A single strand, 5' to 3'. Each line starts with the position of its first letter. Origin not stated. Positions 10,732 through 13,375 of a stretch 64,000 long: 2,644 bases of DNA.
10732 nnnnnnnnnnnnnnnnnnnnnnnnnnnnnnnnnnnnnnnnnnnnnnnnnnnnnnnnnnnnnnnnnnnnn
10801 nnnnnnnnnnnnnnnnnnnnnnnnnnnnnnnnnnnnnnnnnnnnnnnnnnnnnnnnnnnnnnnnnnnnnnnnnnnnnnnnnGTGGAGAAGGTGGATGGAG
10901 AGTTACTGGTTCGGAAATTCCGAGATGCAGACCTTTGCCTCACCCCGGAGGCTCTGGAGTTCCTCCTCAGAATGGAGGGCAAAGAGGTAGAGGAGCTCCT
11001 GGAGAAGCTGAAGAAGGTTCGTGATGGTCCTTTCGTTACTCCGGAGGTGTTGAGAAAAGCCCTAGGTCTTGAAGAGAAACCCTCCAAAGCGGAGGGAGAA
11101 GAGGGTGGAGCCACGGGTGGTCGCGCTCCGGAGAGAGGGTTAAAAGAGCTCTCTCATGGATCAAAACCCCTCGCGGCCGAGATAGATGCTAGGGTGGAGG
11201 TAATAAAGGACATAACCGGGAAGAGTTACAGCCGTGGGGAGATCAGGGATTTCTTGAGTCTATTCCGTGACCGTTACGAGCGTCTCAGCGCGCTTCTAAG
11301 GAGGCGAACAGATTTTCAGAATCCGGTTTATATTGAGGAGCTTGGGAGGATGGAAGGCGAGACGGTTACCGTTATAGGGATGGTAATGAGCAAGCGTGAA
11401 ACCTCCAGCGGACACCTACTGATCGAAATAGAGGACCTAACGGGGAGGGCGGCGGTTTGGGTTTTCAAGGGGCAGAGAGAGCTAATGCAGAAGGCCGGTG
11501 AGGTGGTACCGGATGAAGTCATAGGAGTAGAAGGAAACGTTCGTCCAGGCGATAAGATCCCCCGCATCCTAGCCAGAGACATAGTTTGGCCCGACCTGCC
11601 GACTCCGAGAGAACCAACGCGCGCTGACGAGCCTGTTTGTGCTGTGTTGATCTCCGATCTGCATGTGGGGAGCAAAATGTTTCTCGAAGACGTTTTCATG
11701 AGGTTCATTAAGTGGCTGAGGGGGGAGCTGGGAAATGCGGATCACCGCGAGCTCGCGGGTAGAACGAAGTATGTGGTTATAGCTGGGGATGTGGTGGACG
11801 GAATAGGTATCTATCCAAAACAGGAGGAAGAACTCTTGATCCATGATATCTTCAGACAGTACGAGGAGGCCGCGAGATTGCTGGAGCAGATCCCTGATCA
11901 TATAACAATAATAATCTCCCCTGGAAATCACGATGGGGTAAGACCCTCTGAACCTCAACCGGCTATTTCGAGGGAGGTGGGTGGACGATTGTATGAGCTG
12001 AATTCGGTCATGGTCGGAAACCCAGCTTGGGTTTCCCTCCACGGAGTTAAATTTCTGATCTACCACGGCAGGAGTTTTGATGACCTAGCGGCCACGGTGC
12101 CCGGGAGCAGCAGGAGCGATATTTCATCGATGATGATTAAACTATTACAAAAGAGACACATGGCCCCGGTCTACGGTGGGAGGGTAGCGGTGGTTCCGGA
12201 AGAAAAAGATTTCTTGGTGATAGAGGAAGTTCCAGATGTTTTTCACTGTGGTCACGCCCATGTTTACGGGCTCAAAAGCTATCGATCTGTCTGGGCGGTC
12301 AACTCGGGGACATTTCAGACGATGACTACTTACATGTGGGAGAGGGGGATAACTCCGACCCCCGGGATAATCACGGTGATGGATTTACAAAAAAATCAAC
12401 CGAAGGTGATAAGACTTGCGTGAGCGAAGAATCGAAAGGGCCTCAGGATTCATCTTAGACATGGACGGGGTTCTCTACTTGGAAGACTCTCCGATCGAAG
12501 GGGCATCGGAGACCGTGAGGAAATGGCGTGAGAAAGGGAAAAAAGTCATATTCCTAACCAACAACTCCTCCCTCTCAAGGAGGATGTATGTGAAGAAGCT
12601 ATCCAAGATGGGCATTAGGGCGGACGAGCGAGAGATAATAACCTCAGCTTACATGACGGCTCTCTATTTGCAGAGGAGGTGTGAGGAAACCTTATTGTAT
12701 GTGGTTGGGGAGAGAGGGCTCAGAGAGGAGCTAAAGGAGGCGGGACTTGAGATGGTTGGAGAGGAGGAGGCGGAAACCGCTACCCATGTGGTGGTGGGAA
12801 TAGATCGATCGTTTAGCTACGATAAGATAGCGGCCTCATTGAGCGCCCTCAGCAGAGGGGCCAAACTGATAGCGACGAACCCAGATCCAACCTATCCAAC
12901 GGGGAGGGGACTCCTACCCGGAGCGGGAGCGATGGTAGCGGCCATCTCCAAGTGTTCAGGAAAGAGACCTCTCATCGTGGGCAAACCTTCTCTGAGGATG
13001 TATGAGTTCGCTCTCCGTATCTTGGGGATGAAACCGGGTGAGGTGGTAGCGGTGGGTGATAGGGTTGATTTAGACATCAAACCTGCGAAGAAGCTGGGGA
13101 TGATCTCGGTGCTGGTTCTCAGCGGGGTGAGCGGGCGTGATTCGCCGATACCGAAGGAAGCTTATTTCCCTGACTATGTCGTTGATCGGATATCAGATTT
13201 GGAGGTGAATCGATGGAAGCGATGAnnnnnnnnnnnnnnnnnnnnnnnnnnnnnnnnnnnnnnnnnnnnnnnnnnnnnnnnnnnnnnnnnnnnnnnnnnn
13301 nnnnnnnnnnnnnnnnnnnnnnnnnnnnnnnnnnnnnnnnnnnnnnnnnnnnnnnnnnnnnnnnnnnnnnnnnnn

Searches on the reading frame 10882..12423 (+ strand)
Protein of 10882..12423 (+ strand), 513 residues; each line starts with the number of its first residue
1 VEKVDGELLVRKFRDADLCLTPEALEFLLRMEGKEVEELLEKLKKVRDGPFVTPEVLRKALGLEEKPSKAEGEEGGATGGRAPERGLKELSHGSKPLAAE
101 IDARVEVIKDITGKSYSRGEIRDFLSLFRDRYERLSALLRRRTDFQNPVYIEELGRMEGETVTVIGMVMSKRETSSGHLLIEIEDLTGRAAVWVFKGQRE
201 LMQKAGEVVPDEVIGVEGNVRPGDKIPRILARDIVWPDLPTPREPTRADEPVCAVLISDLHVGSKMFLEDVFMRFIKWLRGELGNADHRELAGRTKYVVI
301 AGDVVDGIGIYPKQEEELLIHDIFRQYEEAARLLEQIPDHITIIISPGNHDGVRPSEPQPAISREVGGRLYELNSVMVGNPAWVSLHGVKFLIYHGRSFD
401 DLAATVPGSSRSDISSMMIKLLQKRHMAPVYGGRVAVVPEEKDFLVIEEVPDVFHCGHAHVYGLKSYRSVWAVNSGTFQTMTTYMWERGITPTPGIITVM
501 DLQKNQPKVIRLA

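Call 29: search_protein_families(library=pfam, proteins=[window:10882-12423:+], max_evalue=0.00001)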
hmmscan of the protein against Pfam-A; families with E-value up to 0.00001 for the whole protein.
window:10882-12423:+ (513 aa): 4 families
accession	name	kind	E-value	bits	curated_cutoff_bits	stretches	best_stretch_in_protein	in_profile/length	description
PF04042.21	DNA_pol_E_B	-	3.8e-15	56.3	29.1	1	255-459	2-204/210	DNA polymerase alpha/epsilon subunit B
PF00149.33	Metallophos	-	5.2e-10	40.5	21.5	1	255-462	4-191/191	Calcineurin-like phosphoesterase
PF01336.31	tRNA_anti-codon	-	8.7e-08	32.4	27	1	162-233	1-71/75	OB-fold nucleic acid binding domain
PF12850.12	Metallophos_2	-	5.8e-07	30.1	27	0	296-480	28-137/154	Calcineurin-like phosphoesterase superfamily domain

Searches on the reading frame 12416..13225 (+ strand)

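Call 30: search_protein_families(library=pfam, proteins=[window:12416-13225:+], max_evalue=0.00001)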
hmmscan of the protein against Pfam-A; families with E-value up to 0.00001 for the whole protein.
window:12416-13225:+ (269 aa): 4 families
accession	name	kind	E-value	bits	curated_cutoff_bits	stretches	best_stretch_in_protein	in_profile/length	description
PF13344.12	Hydrolase_6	-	7.7e-32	109.8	27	1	12-112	1-101/101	Haloacid dehalogenase-like hydrolase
PF00702.32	Hydrolase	-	5.2e-20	73.1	26.4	1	11-228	3-191/191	haloacid dehalogenase-like hydrolase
PF13242.12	Hydrolase_like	-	2.1e-16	60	22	1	188-262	2-75/75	HAD-hyrolase-like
PF13419.12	HAD_2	-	1.1e-06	29.4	23.8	0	189-234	134-178/178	Haloacid dehalogenase-like hydrolase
